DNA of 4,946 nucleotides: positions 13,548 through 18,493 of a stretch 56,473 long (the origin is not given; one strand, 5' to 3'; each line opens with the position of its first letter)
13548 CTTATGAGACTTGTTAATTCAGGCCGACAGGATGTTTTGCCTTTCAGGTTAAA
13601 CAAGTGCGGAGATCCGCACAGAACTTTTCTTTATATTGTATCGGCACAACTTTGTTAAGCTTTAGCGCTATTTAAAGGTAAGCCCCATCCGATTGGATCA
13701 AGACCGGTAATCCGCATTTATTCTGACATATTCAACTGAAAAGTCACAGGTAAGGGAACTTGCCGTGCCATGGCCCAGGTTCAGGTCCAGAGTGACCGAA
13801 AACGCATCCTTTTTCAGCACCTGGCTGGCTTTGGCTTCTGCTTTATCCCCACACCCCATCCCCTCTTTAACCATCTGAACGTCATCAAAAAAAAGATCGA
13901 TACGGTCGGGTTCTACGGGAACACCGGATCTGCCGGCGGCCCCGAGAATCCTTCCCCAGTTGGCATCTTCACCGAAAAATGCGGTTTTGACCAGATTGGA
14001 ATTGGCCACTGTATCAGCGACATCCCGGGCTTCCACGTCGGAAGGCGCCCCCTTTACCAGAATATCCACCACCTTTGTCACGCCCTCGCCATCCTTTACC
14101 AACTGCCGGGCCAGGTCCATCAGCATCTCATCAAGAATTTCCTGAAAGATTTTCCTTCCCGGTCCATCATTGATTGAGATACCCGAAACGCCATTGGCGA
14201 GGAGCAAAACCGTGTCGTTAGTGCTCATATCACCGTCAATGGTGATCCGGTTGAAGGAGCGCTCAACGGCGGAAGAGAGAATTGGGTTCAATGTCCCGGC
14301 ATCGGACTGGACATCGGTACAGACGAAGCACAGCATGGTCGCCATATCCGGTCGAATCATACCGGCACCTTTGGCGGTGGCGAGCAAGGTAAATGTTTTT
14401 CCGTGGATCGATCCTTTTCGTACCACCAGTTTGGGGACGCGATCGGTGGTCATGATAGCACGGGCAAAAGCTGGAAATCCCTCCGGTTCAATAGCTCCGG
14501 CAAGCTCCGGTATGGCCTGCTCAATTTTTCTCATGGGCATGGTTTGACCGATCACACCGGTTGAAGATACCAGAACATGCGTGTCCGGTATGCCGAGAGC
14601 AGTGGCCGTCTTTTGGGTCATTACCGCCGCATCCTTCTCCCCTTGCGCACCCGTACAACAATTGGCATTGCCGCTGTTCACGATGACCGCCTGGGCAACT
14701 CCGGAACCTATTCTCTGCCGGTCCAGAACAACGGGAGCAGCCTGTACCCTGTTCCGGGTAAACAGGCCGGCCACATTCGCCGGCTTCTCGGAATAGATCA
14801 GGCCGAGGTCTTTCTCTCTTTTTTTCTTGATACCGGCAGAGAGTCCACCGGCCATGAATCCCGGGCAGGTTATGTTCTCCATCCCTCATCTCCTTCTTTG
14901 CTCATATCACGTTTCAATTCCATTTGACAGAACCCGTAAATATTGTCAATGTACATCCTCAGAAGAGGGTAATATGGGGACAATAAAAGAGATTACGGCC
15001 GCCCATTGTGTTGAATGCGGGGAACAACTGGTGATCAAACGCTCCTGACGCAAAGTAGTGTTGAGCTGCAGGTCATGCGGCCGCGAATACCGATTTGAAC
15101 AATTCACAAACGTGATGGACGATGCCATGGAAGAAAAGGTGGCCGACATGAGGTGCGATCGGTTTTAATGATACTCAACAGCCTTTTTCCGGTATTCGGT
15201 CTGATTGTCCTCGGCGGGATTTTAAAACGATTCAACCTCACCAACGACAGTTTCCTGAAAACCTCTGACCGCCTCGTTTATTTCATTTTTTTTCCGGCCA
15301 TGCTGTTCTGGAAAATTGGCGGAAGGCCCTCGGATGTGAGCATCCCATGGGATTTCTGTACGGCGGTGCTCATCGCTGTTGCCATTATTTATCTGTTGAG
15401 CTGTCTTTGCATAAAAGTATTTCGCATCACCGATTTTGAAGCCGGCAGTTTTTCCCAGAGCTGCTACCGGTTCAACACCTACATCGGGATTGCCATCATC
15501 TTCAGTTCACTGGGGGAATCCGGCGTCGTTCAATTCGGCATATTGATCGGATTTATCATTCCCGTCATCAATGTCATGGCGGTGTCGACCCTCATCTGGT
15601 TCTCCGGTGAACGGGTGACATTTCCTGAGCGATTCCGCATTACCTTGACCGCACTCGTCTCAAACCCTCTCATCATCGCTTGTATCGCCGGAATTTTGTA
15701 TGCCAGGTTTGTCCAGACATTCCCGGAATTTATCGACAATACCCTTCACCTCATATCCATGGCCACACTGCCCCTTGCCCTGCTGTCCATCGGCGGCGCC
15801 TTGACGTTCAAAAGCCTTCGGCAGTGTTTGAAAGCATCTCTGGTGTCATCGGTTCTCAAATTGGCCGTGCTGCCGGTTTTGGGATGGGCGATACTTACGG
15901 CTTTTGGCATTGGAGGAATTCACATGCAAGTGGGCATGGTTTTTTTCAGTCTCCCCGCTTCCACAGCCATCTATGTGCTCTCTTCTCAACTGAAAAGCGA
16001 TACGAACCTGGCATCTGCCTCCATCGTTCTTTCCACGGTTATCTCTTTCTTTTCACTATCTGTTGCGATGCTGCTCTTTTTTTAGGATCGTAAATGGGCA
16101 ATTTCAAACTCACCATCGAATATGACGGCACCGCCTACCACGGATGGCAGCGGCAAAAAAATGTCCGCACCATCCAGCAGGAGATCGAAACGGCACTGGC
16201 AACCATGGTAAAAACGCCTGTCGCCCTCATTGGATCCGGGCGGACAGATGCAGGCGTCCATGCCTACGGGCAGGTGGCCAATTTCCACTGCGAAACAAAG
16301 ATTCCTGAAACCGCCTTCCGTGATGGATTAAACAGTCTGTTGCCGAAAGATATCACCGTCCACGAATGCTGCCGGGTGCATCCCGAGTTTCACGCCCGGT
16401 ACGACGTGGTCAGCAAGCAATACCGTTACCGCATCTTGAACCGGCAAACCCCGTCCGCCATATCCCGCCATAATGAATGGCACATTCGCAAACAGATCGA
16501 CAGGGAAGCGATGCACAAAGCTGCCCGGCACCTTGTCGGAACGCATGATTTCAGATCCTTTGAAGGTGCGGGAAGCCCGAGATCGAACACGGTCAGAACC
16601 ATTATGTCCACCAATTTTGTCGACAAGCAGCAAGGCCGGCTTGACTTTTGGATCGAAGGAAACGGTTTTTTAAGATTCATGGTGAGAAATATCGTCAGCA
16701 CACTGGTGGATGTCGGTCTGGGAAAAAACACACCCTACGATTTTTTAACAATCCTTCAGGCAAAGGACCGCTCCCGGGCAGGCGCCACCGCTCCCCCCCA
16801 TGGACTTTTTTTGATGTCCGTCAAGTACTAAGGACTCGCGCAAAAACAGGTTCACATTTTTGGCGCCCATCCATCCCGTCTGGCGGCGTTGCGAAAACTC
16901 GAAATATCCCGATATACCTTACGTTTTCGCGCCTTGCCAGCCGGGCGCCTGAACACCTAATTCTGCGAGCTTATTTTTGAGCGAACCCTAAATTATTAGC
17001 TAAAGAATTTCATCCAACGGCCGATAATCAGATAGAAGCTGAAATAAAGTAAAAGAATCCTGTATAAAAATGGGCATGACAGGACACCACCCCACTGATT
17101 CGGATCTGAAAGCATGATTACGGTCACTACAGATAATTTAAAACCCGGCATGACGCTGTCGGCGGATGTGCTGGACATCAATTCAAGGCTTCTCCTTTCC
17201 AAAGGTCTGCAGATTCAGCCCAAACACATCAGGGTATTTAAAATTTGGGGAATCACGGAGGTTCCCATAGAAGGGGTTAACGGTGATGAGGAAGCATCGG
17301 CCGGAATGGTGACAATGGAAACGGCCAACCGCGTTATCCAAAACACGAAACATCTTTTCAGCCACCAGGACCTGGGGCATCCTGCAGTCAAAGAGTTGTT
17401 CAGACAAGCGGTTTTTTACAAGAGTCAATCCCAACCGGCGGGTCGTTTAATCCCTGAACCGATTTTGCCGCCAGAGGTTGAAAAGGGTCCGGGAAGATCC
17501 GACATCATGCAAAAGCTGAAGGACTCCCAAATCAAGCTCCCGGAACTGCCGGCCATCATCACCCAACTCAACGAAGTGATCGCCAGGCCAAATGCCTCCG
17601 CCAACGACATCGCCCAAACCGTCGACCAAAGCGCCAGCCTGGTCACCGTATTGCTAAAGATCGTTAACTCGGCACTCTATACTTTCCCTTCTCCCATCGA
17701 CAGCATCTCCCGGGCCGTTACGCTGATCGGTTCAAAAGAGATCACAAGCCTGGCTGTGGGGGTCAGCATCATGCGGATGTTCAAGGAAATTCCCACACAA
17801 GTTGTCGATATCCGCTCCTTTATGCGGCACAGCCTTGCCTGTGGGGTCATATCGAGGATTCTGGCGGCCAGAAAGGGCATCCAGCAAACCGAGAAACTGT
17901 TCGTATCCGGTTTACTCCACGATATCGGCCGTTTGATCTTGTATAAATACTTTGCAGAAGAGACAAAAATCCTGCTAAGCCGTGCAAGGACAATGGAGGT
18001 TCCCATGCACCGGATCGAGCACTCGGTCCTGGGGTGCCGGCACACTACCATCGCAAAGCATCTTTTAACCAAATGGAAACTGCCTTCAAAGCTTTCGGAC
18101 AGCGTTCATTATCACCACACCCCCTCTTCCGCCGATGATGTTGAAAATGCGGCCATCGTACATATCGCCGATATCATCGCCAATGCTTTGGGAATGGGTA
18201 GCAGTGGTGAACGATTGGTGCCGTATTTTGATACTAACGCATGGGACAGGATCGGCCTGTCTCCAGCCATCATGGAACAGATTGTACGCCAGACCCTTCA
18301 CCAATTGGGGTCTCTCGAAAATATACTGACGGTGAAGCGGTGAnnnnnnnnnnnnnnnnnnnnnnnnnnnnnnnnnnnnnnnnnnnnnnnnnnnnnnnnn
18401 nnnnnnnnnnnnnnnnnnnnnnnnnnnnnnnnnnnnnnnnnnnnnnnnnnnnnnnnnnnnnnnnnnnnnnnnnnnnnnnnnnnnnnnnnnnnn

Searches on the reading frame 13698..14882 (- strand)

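Call 70: search_protein_families(library=pfam, proteins=[window:13698-14882:-], max_evalue=0.00001)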
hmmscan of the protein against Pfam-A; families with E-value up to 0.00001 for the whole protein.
window:13698-14882:- (394 aa): 1 family
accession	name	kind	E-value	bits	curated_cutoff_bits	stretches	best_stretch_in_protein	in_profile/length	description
PF01960.23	ArgJ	-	5e-146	486.7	32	1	11-394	2-377/377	ArgJ family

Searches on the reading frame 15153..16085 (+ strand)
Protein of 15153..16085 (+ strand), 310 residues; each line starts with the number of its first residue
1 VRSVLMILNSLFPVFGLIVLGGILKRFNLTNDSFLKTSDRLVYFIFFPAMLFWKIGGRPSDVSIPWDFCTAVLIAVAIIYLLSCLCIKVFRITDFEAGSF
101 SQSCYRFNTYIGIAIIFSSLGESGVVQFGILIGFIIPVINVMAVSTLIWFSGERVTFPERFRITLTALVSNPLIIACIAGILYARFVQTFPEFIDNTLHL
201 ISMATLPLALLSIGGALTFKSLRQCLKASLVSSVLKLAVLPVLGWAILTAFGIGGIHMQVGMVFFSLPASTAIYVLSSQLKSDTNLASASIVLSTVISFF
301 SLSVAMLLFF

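Call 70: search_protein_families(library=pfam, proteins=[window:15153-16085:+], max_evalue=0.00001)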
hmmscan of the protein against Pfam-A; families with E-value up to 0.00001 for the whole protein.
window:15153-16085:+ (310 aa): 1 family
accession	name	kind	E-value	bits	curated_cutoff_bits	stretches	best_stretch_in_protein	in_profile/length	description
PF03547.23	Mem_trans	-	2.8e-19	69.4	25.7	1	7-304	2-341/343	Membrane transport protein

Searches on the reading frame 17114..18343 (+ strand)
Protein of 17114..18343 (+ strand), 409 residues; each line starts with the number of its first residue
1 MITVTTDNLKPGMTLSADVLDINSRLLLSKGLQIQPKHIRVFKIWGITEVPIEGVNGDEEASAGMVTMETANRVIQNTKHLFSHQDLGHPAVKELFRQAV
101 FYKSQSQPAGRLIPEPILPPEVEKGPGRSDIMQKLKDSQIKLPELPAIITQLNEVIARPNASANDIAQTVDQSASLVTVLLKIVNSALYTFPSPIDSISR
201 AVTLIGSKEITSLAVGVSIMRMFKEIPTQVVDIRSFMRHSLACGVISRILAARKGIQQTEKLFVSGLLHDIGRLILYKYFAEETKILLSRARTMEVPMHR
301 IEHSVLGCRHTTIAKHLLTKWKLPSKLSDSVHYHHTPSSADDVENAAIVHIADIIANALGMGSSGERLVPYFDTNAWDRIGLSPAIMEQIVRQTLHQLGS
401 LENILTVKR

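Call 70: search_protein_families(library=pfam, proteins=[window:17114-18343:+], max_evalue=0.00001)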
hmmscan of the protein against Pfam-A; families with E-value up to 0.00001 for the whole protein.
window:17114-18343:+ (409 aa): 2 families
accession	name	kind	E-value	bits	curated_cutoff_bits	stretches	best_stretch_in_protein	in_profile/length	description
PF08668.18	HDOD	-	2.8e-59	200.3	22.9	1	142-337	1-196/196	HDOD domain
PF01966.28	HD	-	2.2e-08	34.8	22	1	238-357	3-115/116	HD domain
